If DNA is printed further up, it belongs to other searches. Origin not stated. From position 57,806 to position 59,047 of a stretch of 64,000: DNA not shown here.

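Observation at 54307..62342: Archaeal-type mevalonate pathway operon in a bacterium, with HMGCS-thiolase-DUF35 triad and two MVK-like kinases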

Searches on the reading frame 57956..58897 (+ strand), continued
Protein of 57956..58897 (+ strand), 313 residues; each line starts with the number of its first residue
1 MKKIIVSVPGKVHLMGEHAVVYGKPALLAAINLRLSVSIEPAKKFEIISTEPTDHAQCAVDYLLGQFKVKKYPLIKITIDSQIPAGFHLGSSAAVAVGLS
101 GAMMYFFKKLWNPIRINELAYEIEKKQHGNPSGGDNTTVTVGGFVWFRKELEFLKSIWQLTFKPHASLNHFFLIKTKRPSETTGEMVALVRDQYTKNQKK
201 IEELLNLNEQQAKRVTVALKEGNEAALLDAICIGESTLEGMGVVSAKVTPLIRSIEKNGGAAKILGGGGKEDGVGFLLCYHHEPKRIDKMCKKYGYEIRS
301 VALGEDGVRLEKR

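Call 71: search_protein_families(library=ncbifam, proteins=[L003:10954-12420:+, L092:6086-7036:+, L092:7033-8004:+], max_evalue=0.00001)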
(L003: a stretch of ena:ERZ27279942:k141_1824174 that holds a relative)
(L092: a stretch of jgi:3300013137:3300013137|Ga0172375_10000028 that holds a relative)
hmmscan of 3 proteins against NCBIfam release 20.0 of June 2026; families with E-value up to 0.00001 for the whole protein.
L003:10954-12420:+ (488 aa): 24 families
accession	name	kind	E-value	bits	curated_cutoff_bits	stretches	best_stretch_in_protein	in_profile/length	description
NF003036.0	PRK03926.1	equivalog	1.8e-67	227.5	403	1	3-322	2-300/302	mevalonate kinase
TIGR00549.1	mevalon_kin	equivalog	2.3e-59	201.1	163.05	1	7-287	1-275/276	mevalonate kinase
NF002995.0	PRK03759.1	equivalog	1.3e-25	90.2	127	1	324-475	4-162/185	isopentenyl-diphosphate Delta-isomerase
NF040957.1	Arch_PMK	equivalog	1.8e-25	90.1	500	1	5-320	2-315/316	phosphomevalonate kinase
TIGR01220.1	Pmev_kin_Gr_pos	equivalog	1.1e-23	83.9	165.7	2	3-168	1-179/358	phosphomevalonate kinase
NF011922.0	PRK15393.1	equivalog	1.8e-21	76.6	152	1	325-466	9-150/182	NUDIX hydrolase YfcD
NF041653.1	Nud_hyd_Meth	equivalog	1.8e-18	66.9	300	1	331-418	4-89/170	Nudix hydrolase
TIGR00131.1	gal_kin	equivalog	1.8e-17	63.3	226.65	2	213-303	273-364/388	galactokinase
TIGR02150.1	IPP_isom_1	equivalog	1.8e-16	60.4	105.8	1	330-463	2-140/159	isopentenyl-diphosphate delta-isomerase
NF003006.0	PRK03817.1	equivalog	3.9e-13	49.1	443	1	225-309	248-333/352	galactokinase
NF001816.0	PRK00555.1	equivalog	1.1e-12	47.7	509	0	227-303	261-338/363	galactokinase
NF003472.0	PRK05101.1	equivalog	1.8e-12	46.9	499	1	3-134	21-153/382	galactokinase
NF002288.1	PRK01212.1-4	equivalog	2.5e-11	43.2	194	1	70-308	51-285/303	homoserine kinase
NF006530.0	PRK08999.1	equivalog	1.1e-10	41.1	245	1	360-433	11-81/315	Nudix family hydrolase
NF049969.1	GlMnHpPKinHddA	equivalog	9.4e-10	38.4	600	1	26-318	32-333/338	D-glycero-D-manno-heptose 7-phosphate kinase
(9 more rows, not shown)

L092:6086-7036:+ (316 aa): 9 families
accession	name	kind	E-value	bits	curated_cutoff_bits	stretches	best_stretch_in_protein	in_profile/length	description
TIGR00549.1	mevalon_kin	equivalog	3e-51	174.6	163.05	1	8-270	1-269/276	mevalonate kinase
NF003036.0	PRK03926.1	equivalog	1.5e-42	145.7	403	1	4-312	2-299/302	mevalonate kinase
TIGR01220.1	Pmev_kin_Gr_pos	equivalog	6.7e-18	64.9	165.7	1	90-282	118-333/358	phosphomevalonate kinase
NF040957.1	Arch_PMK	equivalog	2.2e-09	37.3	500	1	6-270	2-279/316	phosphomevalonate kinase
NF002288.1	PRK01212.1-4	equivalog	2.1e-08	33.5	194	1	68-270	68-259/303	homoserine kinase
NF003006.0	PRK03817.1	equivalog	2.4e-08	33.3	443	1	56-127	69-138/352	galactokinase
TIGR00191.1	thrB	equivalog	2.4e-08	33.2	168.25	1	41-132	46-134/304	homoserine kinase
TIGR01920.1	Shik_kin_archae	equivalog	1.5e-07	31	126.85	1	39-127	29-118/266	shikimate kinase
TIGR00131.1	gal_kin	equivalog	2.1e-06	26.9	226.65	0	68-181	102-214/388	galactokinase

L092:7033-8004:+ (323 aa): 14 families
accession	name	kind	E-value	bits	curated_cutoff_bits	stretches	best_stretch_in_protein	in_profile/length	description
TIGR00549.1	mevalon_kin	equivalog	7.1e-65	219.2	163.05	1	8-289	1-276/276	mevalonate kinase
NF003036.0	PRK03926.1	equivalog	9.2e-65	218.7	403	1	4-322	2-299/302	mevalonate kinase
TIGR01220.1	Pmev_kin_Gr_pos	equivalog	3.3e-24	85.6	165.7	2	5-168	2-178/358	phosphomevalonate kinase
NF040957.1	Arch_PMK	equivalog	3.7e-20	72.7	500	1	6-290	2-287/316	phosphomevalonate kinase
NF001816.0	PRK00555.1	equivalog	1.2e-18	67.3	509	2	222-306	255-340/363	galactokinase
TIGR00131.1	gal_kin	equivalog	2.7e-15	56.2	226.65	1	201-301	265-361/388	galactokinase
NF003472.0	PRK05101.1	equivalog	2.4e-13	49.8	499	1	212-304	261-358/382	galactokinase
NF003006.0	PRK03817.1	equivalog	6e-12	45.2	443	1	223-304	245-327/352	galactokinase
NF049969.1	GlMnHpPKinHddA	equivalog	3.5e-10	39.9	600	1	27-312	32-326/338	D-glycero-D-manno-heptose 7-phosphate kinase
NF003705.0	PRK05322.1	equivalog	1.4e-09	37.2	385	1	210-302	265-361/388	galactokinase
TIGR01920.1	Shik_kin_archae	equivalog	6.2e-08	32.3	126.85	1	65-310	40-264/266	shikimate kinase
NF009948.0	PRK13412.1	equivalog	7.9e-08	30.4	721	1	185-287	829-932/974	bifunctional fucokinase/fucose-1-phosphate guanylyltransferase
NF002288.1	PRK01212.1-4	equivalog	2.7e-07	29.9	194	1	79-303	61-279/303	homoserine kinase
TIGR01219.1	Pmev_kin_ERG8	equivalog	8.9e-06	24.9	376.95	0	105-173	153-235/456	phosphomevalonate kinase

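Call 83: predict_structure(alignment_id=A1)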
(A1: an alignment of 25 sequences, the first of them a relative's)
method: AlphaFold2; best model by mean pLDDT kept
length: 313 residues; sequences in the alignment: 25
mean_pLDDT: 80.6   pTM: 0.79
mean pLDDT of the five models: 80.6, 80.0, 79.6, 77.6, 68.2
residues with pLDDT >= 90: 120; 70-90: 139; 50-70: 20; < 50: 34
segments of 3 or more residues with pLDDT < 50: 18-21, 130-157
pLDDT, mean of each block of 10 residues (from residue 1): 88 62 61 92 95 90 92 93 79 86 93 83 72 36 28 41 82 90 78 90 86 85 94 87 87 95 79 88 96 94 79 69
secondary structure, 60 per line:
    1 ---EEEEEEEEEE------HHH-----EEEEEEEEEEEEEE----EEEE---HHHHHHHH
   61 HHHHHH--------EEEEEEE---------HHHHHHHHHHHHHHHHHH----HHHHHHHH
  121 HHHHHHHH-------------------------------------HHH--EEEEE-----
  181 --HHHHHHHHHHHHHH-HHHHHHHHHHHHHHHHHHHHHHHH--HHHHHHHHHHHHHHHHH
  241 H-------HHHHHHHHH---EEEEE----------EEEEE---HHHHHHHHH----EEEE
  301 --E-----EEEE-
elements in order: E4-13 E28-41 E46-49 H53-66 E75-81 H91-108 H113-128 E171-175 H183-196 H198-221 H224-241 H249-257 E261-265 E276-280 H284-292 E297-300 E309-312

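Call 85: fold_search(model_id=the predicted structure, library=pdb)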
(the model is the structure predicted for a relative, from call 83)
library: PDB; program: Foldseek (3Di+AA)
matches with E <= 10: 625; with E <= 0.001: 203
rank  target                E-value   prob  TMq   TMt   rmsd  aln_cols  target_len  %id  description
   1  8teb_B                3.6e-19  1.00  0.80  0.82   4.3       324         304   25  Structure of MKbur (released 2024-03-13)
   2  8tfo_B                5.4e-19  1.00  0.75  0.62   6.0       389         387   20  Structure of MKvar (released 2024-03-13)
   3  6mde_A                7.2e-19  1.00  0.80  0.82   3.6       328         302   25  Mevalonate kinase from Methanosarcina mazei with mevalonate bound (released 2018-12-19)
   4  8teb_A                8.6e-19  1.00  0.83  0.84   3.4       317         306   25  Structure of MKbur (released 2024-03-13)
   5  6mdf_A                1.4e-18  1.00  0.79  0.82   3.5       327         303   25  Mevalonate kinase from Methanosarcina mazei with 5-phosphomevalonate bound (released 2018-12-19)
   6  4hac_A                2.3e-18  1.00  0.80  0.80   3.6       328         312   25  Crystal Structure of the Mevalonate Kinase from an Archaeon Methanosarcina mazei (released 2012-12-12)
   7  4hac_B                3.3e-18  1.00  0.80  0.81   3.6       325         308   26  Crystal Structure of the Mevalonate Kinase from an Archaeon Methanosarcina mazei (released 2012-12-12)
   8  2r42                  4.1e-18  1.00  0.78  0.65   4.9       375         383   24  The Biochemical and Structural Basis for feedback Inhibition of Mevalonate Kinase and Isoprenoid Metabolism (released 2008-06-24)
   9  1kvk                  4.1e-18  1.00  0.77  0.65   4.3       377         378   23  The Structure of Binary complex between a Mammalian Mevalonate Kinase and ATP: Insights into the Reaction Mechanism and  (released 2002-03-27)
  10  6mde_B                4.3e-18  1.00  0.81  0.84   3.4       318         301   26  Mevalonate kinase from Methanosarcina mazei with mevalonate bound (released 2018-12-19)
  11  8tfo_A                4.3e-18  1.00  0.75  0.62   6.0       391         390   19  Structure of MKvar (released 2024-03-13)
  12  2r3v_D                4.9e-18  1.00  0.76  0.62   5.4       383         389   24  The Biochemical and Structural Basis for Feedback Inhibition of Mevalonate Kinase and Isoprenoid Metabolism (released 2008-06-24)
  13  2r3v_A                1.1e-17  1.00  0.75  0.62   5.4       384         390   23  The Biochemical and Structural Basis for Feedback Inhibition of Mevalonate Kinase and Isoprenoid Metabolism (released 2008-06-24)
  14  2r3v_B                2.1e-17  1.00  0.77  0.63   5.2       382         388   23  The Biochemical and Structural Basis for Feedback Inhibition of Mevalonate Kinase and Isoprenoid Metabolism (released 2008-06-24)
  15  3k17_A                2.8e-17  1.00  0.78  0.69   4.3       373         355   21  Crystal structure of a Lin0012 protein from Listeria innocua (released 2009-10-06)
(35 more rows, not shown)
